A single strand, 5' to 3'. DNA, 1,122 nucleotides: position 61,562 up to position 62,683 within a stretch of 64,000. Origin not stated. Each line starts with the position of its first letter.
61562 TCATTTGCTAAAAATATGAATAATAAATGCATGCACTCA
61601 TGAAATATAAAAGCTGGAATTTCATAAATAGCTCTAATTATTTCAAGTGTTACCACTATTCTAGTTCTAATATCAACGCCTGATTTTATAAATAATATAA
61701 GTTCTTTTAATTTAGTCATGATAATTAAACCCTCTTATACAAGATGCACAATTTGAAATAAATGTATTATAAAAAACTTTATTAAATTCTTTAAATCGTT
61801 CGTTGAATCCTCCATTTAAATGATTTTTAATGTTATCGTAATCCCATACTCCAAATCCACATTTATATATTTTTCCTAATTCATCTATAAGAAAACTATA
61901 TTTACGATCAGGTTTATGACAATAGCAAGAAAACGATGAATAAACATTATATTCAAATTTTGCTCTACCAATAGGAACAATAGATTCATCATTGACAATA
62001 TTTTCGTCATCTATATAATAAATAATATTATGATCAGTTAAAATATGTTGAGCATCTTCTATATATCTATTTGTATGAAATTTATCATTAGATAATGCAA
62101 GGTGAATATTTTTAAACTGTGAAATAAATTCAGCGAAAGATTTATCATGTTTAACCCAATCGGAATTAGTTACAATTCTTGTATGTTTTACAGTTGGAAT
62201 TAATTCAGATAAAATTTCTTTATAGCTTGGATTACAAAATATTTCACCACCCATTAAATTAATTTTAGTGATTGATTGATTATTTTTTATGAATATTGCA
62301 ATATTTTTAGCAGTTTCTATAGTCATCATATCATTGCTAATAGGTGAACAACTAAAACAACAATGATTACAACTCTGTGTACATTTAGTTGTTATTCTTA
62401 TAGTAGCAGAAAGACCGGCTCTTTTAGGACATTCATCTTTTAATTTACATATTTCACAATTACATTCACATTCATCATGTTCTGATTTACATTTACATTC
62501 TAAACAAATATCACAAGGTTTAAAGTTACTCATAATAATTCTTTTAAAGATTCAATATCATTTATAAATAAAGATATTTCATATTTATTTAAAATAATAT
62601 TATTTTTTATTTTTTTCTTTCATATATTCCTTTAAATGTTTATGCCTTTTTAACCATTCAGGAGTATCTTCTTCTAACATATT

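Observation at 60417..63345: Radical-SAM enzyme with an unusually Cys-dense N-terminal extension, clustered with Cys-rich small proteins and a membrane HExxH protein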

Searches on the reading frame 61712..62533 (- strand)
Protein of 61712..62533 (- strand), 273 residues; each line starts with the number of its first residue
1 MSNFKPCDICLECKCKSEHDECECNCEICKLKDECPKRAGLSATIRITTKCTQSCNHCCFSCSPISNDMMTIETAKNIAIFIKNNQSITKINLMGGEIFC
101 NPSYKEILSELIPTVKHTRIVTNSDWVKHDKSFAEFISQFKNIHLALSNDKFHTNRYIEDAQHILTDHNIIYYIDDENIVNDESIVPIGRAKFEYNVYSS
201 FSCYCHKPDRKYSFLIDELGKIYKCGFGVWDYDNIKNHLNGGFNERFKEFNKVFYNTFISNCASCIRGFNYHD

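Call 3: search_protein_families(library=pfam, proteins=[window:61712-62533:-], max_evalue=1)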
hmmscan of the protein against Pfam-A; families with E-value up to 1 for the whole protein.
window:61712-62533:- (273 aa): 2 families
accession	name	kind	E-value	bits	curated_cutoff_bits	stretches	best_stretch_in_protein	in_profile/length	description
PF04055.27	Radical_SAM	-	1.4e-08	35.6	29.5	1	46-139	2-99/166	Radical SAM superfamily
PF13353.11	Fer4_12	-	0.86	10.3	22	0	49-138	13-99/137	4Fe-4S single cluster domain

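Call 4: search_protein_families(library=phrogs, proteins=[window:61712-62533:-], max_evalue=0.1)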
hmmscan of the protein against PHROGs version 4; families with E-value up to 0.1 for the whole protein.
window:61712-62533:- (273 aa): 1 family
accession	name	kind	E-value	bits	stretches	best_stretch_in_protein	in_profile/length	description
phrog_14086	-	other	0.0033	17.8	1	11-143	58-193/353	radical SAM domain-containing protein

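Call 6: search_protein_families(library=ncbifam, proteins=[window:61712-62533:-], max_evalue=1)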
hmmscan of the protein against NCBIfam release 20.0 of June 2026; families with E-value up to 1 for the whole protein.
window:61712-62533:- (273 aa): 18 families
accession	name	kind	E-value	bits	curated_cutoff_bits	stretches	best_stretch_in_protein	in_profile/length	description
TIGR04078.1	rSAM_yydG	equivalog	1.2e-18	67.6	300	1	43-159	3-122/309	YydG family radical SAM peptide epimerase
NF012164.0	AlbA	equivalog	4.3e-10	38.6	850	1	40-150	112-220/442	subtilosin maturase AlbA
TIGR04167.1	rSAM_SeCys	equivalog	1.7e-08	34.1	300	1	45-126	12-92/303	arsenosugar biosynthesis radical SAM (seleno)protein ArsS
TIGR04250.1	SCM_rSAM_ScmE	equivalog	3.5e-07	29.4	400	1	42-138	4-98/358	SynChlorMet cassette radical SAM/SPASM protein ScmE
TIGR03962.1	mycofact_rSAM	equivalog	8.2e-05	21.9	265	1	40-150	7-118/339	mycofactocin radical SAM maturase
NF049973.1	radical_Rv1681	equivalog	0.00012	21.1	380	1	50-124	81-154/326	Rv1681 family radical SAM protein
NF001199.0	PRK00164.2-1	equivalog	0.00013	21.3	231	1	38-124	9-96/308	GTP 3',8-cyclase MoaA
TIGR04103.1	rSAM_nif11_3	equivalog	0.00091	17.9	725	1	43-109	7-72/412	nif11-class peptide radical SAM maturase 3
TIGR04403.1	rSAM_skfB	equivalog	0.0013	17.6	300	1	41-151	104-211/402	sporulation killing factor system radical SAM maturase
NF004884.0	PRK06245.1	equivalog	0.0035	16.2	209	1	43-99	17-72/340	7,8-didemethyl-8-hydroxy-5-deazariboflavin synthase subunit CofG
TIGR02826.1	RNR_activ_nrdG3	equivalog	0.004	17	151.7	1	34-122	11-92/148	anaerobic ribonucleoside-triphosphate reductase activating protein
TIGR03963.1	rSAM_QueE_Clost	equivalog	0.0049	16.6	260.1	1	35-112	14-89/219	putative 7-carboxy-7-deazaguanine synthase QueE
TIGR02668.1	moaA_archaeal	equivalog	0.0085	15.1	325.25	1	44-124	13-94/303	GTP 3',8-cyclase MoaA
TIGR04368.1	Glu_2_3_NH3_mut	equivalog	0.032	12.8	650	1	44-123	155-239/404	glutamate 2,3-aminomutase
TIGR03551.1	F420_cofH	equivalog_domain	0.063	12.1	374.1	1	44-96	42-95/345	5-amino-6-(D-ribitylamino)uracil--L-tyrosine 4-hydroxyphenyl transferase CofH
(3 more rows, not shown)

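Call 8: search_solved_structures(query=window:61712-62533:-, max_evalue=1, show_alignments=3)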
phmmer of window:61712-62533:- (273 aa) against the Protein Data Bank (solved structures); distinct sequences matched with E-value up to 1: 7.
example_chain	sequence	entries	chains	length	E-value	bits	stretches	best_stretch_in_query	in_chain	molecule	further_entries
8ai3_A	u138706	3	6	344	9.6e-14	54.5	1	43-156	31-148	Putative peptide biosynthesis protein YydG | Radical SAM core domain-containing protein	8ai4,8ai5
8ai1_A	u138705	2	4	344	1e-13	54.4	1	43-156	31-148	Putative peptide biosynthesis protein YydG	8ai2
8ai6_A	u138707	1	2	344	1e-13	54.4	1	43-156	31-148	Putative peptide biosynthesis protein YydG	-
2a5h_A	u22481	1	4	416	0.0011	21.5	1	45-161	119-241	L-lysine 2,3-aminomutase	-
3nsj_A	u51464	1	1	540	0.61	12.5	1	10-44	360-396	Perforin-1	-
7pag_A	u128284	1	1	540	0.61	12.5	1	10-44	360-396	Perforin-1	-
6s6b_H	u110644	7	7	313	0.87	12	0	233-267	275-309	CRISPR-associated protein, Cmr3 family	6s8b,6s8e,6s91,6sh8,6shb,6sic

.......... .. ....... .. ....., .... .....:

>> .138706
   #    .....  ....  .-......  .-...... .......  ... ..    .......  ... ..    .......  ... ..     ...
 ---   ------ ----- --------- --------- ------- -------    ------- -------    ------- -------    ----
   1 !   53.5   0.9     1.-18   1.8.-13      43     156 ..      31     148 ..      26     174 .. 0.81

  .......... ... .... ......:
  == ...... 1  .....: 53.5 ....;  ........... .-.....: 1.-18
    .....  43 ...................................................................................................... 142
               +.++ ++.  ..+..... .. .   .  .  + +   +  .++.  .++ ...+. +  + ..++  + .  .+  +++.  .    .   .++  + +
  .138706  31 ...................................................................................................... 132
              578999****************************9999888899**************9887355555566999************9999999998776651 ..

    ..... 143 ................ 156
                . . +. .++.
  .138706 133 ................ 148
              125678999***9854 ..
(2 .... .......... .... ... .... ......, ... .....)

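Call 9: find_homologous_proteins(query=window:61712-62533:-)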
Query window:61712-62533:- (273 aa): 212 proteins with E <= 0.001 among 388 candidates; the best 120 are listed.
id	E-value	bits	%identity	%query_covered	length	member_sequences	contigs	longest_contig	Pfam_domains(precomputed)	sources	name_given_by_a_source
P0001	3.1e-187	639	100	100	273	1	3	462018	PF04055.28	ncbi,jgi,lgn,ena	-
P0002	1.4e-123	430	67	99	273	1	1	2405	PF04055.28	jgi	jgi:hypothetical protein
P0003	1.2e-121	423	67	99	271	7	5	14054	PF04055.28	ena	-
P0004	7.2e-118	411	68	99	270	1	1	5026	PF04055.28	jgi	jgi:hypothetical protein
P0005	5.1e-115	402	62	99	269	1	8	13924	PF04055.28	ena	-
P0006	2.5e-114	399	66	97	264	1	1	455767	PF04055.28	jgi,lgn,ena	-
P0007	3.6e-100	353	59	98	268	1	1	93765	PF04055.28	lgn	-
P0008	1.3e-99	351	55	99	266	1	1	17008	PF04055.28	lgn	-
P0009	3.4e-99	350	59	97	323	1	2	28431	PF04055.28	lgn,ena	-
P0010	2.0e-97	344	58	98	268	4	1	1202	PF04055.28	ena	-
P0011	3.7e-97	343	56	98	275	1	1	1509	PF04055.28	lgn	-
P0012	3.7e-95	336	57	98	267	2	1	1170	PF04055.28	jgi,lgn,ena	-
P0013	2.0e-94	334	53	99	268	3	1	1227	PF04055.28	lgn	-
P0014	1.0e-93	332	57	97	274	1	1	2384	PF04055.28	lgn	-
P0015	4.2e-93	330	54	99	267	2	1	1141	PF04055.28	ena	-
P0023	1.4e-90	321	53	98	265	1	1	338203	PF04055.28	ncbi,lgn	-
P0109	2.7e-74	268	48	98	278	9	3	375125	PF04055.28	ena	-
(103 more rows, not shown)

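Call 14: find_related_loci(query=A1, collection=viral_contigs, flank=8000)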
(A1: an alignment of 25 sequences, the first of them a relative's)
Query A1 (273 aa) in viral_contigs; peptide patterns used: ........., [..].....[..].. (x = any residue, [..] = any of these).
79 stretches matched a pattern; 36 encode a relative of the query (tblastn E <= 1e-3); 32 distinct loci.
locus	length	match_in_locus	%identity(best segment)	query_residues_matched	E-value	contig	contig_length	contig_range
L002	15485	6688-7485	69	1-270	8e-123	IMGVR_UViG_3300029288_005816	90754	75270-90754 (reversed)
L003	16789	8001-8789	65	3-270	4e-116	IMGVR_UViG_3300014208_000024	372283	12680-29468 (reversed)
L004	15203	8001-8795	54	4-272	2e-97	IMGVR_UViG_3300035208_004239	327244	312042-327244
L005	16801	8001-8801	49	1-270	5e-91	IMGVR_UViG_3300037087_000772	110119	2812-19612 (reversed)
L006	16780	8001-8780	53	4-269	8e-86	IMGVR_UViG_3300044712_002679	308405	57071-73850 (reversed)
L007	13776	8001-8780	52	4-267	1e-84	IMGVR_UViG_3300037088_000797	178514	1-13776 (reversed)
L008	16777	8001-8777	51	7-267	3e-83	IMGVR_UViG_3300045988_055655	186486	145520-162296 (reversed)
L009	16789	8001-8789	51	4-265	2e-82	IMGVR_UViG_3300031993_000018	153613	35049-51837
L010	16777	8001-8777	50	7-267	9e-83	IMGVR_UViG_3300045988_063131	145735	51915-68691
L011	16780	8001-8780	52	4-267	7e-82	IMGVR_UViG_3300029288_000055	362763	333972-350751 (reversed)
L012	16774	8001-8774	47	5-269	7e-81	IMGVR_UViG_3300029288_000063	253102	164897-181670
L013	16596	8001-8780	51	6-266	2e-80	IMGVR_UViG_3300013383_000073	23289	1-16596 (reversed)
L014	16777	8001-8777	51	7-267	3e-83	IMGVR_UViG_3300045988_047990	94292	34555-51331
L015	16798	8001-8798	47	4-271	4e-80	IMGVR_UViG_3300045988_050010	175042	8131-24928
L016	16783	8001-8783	51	5-265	1e-79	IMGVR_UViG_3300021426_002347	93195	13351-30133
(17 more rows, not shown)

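Call 21: find_related_loci(query=A1, collection=genome_contigs, flank=6000)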
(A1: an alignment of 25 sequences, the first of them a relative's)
Query A1 (273 aa) in genome_contigs; peptide patterns used: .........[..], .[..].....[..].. (x = any residue, [..] = any of these).
38 stretches matched a pattern; 3 encode a relative of the query (tblastn E <= 1e-3); 3 distinct loci.
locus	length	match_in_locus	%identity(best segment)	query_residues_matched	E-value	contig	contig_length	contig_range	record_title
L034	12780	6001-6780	52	4-267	4e-83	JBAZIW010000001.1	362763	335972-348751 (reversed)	MAG: Candidatus Paceibacterota bacterium isolate SO_2017_LW4_104 scaffold_78_c1_LW137-91_2017, whole genome shotgun sequ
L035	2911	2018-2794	46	6-270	3e-80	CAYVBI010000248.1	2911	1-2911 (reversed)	MAG TPA_asm: uncultured Dehalococcoidales bacterium isolate SRP178699_co1_305 genome assembly, contig: NODE_56009_length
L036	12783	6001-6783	49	3-266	1e-76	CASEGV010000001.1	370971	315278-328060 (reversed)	uncultured Mycoplasmatota bacterium isolate A2_L3_372372_idba_bin.42 genome assembly, contig: A2_L3_372372_idba_bin.42.f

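Call 30: predict_structure(alignment_id=A2)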
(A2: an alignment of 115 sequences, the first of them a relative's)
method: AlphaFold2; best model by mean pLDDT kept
length: 273 residues; sequences in the alignment: 115
mean_pLDDT: 92.8   pTM: 0.91
mean pLDDT of the five models: 92.8, 92.8, 92.7, 92.4, 91.3
residues with pLDDT >= 90: 219; 70-90: 40; 50-70: 13; < 50: 1
segments of 3 or more residues with pLDDT < 50: none
pLDDT, mean of each block of 10 residues (from residue 1): 81 64 76 92 98 89 95 99 97 93 98 98 96 98 96 92 98 87 90 93 95 98 97 98 97 96 96 84
secondary structure, 60 per line:
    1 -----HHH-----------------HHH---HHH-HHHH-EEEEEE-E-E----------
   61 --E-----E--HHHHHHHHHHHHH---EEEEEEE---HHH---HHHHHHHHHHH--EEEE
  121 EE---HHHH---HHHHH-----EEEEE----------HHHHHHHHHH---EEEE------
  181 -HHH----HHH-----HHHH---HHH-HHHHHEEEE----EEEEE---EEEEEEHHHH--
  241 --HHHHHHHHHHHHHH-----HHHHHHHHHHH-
elements in order: H36-39 E41-46 H72-84 E88-94 H104-114 E117-122 H126-129 H133-137 E143-147 H158-167 E171-174 H197-200 H208-212 E213-216 E221-225 E229-234 H235-238 H243-256 H262-272

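Call 34: search_protein_representatives(alignment_id=A2)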
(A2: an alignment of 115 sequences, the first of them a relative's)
Query: 115 sequences, 266 profile positions. Proteins with E-value up to 0.001 (for the whole library): 5863; up to 1e-10: 318; up to 1e-30: 62. The best 150 are listed.
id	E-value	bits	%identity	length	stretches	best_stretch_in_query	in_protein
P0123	9.1e-114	395.8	-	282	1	2-263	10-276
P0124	3.5e-104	364.4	-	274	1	2-261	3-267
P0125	2.6e-101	354.9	-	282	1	3-262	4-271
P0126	3.4e-98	344.7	-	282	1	2-262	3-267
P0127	3.1e-96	338.3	-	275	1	1-262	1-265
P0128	9.7e-96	336.7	-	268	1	2-261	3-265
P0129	1.3e-95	336.3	-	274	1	1-264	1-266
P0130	1.7e-92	326.0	-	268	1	1-261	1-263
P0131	2.5e-92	325.5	-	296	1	2-264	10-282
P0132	3.7e-87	308.5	-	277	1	1-261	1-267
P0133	5.7e-85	301.3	-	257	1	9-260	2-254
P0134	6.8e-82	291.3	-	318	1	2-262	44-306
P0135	2.7e-79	282.8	-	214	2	132-264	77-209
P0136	9.3e-79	281.0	-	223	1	62-261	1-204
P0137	9.6e-79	280.9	-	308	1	2-221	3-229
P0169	7.6e-41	156.7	-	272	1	35-262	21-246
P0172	3.5e-39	151.3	-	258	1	35-264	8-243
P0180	1.4e-32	129.6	-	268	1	35-263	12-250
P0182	2.9e-32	128.6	-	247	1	32-262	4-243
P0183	7.4e-32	127.2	-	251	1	34-259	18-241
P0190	4.0e-27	111.7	-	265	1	34-236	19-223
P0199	2.7e-22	95.9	-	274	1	35-261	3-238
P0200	3.4e-22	95.5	-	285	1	18-262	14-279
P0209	2.5e-18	82.9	-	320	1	36-182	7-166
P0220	6.3e-17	78.3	-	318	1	35-156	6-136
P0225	2.4e-16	76.4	-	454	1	16-143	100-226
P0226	2.6e-16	76.3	-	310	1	36-217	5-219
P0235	1.3e-15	73.9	-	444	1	32-191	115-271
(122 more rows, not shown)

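Call 40: search_solved_structures(query=A2, max_evalue=0.001, show_alignments=2)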
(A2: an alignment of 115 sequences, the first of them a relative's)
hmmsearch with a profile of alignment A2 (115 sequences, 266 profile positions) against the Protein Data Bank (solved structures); distinct sequences matched with E-value up to 0.001: 10.
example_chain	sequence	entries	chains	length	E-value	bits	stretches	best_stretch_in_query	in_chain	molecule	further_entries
8ai3_A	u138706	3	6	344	3.4e-20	75.8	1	36-154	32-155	Putative peptide biosynthesis protein YydG | Radical SAM core domain-containing protein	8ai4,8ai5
8ai6_A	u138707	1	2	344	5.2e-20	75.2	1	36-154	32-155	Putative peptide biosynthesis protein YydG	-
8ai1_A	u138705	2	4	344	5.3e-20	75.2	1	36-154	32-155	Putative peptide biosynthesis protein YydG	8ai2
9dfu_A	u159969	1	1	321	1.6e-08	37.6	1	39-170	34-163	Radical SAM core domain-containing protein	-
9dfn_A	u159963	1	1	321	2.4e-08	37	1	39-169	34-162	Radical SAM core domain-containing protein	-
6efn_A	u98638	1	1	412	2.4e-05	27.1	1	33-145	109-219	Sporulation killing factor maturation protein SkfB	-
6b4c_A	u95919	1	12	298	4.3e-05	26.3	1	40-151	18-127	Viperin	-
9dgw_A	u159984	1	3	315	4.8e-05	26.2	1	40-151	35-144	Radical SAM core domain-containing protein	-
9dfw_A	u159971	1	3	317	4.9e-05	26.1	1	40-151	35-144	Radical SAM core domain-containing protein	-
7n7i_A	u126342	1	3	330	5.3e-05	26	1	40-151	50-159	Viperin-like enzyme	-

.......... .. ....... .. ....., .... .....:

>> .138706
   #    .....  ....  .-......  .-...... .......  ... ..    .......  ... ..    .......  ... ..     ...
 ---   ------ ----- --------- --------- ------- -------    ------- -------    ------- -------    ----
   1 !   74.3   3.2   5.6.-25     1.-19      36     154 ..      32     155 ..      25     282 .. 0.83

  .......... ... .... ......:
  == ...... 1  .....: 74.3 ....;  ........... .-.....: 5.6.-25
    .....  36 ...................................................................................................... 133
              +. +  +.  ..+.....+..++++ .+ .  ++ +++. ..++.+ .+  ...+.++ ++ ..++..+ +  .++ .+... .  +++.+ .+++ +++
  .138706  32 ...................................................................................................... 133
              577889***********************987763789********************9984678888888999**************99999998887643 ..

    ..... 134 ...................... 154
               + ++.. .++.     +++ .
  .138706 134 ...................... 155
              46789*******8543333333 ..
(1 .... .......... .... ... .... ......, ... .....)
